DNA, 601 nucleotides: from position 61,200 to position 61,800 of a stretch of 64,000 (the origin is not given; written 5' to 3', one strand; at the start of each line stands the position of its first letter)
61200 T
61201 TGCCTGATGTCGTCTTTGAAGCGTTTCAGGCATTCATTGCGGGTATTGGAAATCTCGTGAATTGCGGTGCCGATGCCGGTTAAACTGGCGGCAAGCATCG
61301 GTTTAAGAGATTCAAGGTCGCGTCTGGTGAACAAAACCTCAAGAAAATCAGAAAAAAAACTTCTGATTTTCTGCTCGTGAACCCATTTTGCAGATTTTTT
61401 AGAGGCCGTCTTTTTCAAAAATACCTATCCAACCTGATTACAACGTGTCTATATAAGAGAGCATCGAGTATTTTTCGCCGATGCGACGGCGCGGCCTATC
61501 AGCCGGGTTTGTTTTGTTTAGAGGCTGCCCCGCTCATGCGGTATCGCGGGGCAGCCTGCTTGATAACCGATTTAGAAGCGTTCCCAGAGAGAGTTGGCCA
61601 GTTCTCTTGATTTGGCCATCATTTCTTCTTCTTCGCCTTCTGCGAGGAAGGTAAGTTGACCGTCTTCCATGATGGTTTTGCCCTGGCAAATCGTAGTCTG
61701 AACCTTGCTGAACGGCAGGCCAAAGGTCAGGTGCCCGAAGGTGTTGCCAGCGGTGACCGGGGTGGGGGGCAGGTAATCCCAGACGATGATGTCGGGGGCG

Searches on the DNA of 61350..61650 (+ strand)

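Call 76: search_dna_similar(query=window:61445-61520:+, collection=plasmids, mode=distant, max_evalue=1, max_rows=10)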
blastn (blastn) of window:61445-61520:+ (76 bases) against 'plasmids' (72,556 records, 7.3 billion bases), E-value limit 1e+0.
Records with a match: 2; places in all: 2; records where one place covers at least 80% of the query: 0.
Best place of each record, by identity: 80-90% 2.
By first word of the organism name: Rhodococcus 1; Enterobacter 1.
By predicted mobility (MOB-suite, as given by PLSDB): non-mobilizable 2.
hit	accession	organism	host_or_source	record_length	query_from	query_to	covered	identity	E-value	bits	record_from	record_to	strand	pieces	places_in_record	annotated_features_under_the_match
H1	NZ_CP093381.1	Rhodococcus opacus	cell culture,forest soil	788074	33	65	43%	87.9%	6e-1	39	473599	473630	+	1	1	RES family NAD+ phosphorylase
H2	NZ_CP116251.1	Enterobacter roggenkampii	Homo sapiens,pure culture,blood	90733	19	50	42%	87.9%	6e-1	39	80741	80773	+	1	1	plasmid SOS inhibition protein A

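Call 79: search_rna_families(source=window, start=61350, end=61650, threshold=evalue, max_evalue=1)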
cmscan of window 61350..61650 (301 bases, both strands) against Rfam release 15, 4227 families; matches with E-value up to 1: 3.
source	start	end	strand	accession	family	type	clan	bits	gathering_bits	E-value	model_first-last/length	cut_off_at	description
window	61506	61565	+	RF02838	Ref55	Gene; sRNA;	-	23.3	43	0.37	1-54/54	no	Enterococcus sRNA 55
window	61613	61649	-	RF01100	PK-BYV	Cis-reg;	-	19.4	50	0.069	1-40/40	no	3'-terminal pseudoknot in BYV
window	61520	61557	-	RF03368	mir-1822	Gene; miRNA;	-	16.7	73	0.77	1-61/61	no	mir-1822 microRNA precursor family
